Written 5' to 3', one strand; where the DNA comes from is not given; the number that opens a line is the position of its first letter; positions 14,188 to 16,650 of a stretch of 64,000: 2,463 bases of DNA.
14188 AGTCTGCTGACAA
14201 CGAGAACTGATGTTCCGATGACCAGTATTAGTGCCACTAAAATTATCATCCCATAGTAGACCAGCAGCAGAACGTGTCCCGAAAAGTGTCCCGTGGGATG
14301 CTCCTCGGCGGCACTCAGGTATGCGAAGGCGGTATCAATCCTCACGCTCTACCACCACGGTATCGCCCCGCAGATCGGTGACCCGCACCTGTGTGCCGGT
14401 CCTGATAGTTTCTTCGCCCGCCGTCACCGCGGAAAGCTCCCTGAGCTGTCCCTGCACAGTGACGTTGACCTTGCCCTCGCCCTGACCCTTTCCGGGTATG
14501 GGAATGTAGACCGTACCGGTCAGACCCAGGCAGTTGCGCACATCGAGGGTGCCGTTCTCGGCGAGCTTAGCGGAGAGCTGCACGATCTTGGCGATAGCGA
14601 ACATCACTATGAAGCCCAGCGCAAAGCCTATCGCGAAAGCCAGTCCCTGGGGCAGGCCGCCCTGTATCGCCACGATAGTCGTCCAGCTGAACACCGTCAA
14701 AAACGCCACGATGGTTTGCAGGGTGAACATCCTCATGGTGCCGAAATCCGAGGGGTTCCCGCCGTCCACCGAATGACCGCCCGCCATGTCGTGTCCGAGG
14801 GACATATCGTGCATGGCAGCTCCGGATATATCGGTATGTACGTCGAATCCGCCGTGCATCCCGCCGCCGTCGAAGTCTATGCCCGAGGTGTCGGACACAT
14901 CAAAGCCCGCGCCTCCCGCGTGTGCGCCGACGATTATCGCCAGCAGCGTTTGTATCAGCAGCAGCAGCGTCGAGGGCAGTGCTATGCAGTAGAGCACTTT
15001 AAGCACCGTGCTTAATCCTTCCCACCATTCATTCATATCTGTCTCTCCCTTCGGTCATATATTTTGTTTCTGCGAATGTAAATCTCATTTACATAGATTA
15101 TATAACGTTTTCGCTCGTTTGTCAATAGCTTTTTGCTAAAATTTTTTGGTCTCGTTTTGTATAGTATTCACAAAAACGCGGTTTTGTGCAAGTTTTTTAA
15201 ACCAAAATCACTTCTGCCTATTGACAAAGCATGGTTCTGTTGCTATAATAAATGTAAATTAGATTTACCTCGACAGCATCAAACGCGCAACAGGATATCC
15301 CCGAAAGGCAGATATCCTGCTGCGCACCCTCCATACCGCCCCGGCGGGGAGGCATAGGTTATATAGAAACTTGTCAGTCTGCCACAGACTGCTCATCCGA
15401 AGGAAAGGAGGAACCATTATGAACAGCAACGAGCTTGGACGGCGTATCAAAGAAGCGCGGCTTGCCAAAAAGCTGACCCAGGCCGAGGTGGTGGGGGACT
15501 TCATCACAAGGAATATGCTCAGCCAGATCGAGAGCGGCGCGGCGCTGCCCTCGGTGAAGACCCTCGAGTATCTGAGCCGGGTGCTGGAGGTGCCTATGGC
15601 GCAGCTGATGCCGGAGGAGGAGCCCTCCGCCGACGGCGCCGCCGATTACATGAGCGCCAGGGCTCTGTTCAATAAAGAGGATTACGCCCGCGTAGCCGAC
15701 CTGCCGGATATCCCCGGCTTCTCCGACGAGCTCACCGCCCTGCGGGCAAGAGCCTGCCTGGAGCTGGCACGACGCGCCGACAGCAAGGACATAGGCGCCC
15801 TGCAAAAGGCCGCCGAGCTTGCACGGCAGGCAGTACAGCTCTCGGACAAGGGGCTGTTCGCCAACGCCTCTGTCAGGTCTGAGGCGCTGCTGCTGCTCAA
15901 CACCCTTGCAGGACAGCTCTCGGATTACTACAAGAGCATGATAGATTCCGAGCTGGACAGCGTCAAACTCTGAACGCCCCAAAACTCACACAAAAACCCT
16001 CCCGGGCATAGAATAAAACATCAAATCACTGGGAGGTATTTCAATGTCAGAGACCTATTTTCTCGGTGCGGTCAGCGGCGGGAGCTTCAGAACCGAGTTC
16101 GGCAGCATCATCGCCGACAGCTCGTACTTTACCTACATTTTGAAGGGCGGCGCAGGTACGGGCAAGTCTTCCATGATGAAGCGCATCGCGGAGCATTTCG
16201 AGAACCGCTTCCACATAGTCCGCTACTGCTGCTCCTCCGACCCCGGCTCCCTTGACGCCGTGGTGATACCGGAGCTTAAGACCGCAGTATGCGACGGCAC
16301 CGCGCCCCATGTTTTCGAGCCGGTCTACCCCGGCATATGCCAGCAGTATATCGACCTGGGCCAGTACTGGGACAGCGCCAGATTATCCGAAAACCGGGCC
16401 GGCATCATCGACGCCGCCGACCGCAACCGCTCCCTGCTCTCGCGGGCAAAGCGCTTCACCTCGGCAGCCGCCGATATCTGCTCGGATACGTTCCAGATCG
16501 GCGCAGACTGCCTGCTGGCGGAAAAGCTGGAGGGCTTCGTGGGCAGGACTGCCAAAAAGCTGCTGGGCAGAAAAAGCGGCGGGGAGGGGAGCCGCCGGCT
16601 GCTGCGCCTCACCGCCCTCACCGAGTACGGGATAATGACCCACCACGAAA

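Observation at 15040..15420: Twin perfect-consensus divergent promoters, each followed by a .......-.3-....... palindrome: an XRE regulator gating the NfeD-flotillin operon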

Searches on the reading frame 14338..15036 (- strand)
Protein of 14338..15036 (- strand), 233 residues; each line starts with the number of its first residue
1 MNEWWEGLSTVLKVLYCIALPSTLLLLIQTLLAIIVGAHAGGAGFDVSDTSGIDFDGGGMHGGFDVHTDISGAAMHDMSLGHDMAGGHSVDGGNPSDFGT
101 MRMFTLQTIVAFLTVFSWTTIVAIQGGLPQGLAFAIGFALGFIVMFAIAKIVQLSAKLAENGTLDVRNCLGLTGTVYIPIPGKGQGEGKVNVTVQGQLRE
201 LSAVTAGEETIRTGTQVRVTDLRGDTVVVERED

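Call 7: search_protein_families(library=pfam, proteins=[window:14338-15036:-], max_evalue=0.01)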
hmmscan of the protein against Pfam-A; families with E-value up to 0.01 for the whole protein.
window:14338-15036:- (233 aa): 1 family
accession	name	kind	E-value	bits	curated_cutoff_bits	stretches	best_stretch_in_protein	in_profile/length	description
PF01957.25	NfeD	-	0.0015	19.1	29.1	1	170-231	5-57/57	NfeD-like C-terminal, partner-binding domain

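Call 17: search_protein_families(library=ncbifam, proteins=[window:14338-15036:-], max_evalue=0.01)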
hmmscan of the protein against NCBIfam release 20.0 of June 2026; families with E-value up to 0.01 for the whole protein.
window:14338-15036:- (233 aa): 0 families

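Call 55: search_protein_families(library=pfam, alignment_id=A3, max_evalue=0.01)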
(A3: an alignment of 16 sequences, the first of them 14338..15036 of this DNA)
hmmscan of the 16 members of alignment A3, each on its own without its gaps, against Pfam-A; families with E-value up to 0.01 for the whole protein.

A. member 1, window:14338-15036:- (233 aa): 1 family
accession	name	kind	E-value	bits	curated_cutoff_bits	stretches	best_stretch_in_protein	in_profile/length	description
PF01957.25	NfeD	-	0.0015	19.1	29.1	1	170-231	5-57/57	NfeD-like C-terminal, partner-binding domain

B. families by the number of members that match (of 16 scanned): 1 family
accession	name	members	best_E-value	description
PF01957.25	NfeD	10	3.3e-06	NfeD-like C-terminal, partner-binding domain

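Call 56: search_solved_structures(query=A3, max_evalue=1)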
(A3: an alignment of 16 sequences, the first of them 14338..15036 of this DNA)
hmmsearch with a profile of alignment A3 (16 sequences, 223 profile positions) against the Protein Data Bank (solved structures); distinct sequences matched with E-value up to 1: 2.
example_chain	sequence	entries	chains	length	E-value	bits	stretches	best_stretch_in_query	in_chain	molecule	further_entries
2k14_A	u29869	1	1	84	0.0054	19.8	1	161-219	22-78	YuaF protein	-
3wwv_A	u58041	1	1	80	0.8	12.7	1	192-222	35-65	Stomatin operon partner protein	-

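Call 68: search_protein_families(library=padloc, proteins=[window:14338-15036:-], max_evalue=0.01)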
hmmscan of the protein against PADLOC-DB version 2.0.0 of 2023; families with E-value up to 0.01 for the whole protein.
window:14338-15036:- (233 aa): 0 families

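Call 69: search_protein_families(library=phrogs, proteins=[window:14338-15036:-], max_evalue=0.001)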
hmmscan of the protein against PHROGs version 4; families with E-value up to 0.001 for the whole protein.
window:14338-15036:- (233 aa): 0 families

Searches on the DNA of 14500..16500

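Call 5: search_rna_families(source=window, start=14500, end=16500, threshold=evalue, max_evalue=1)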
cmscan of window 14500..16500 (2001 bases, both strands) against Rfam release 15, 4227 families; matches with E-value up to 1: 0.
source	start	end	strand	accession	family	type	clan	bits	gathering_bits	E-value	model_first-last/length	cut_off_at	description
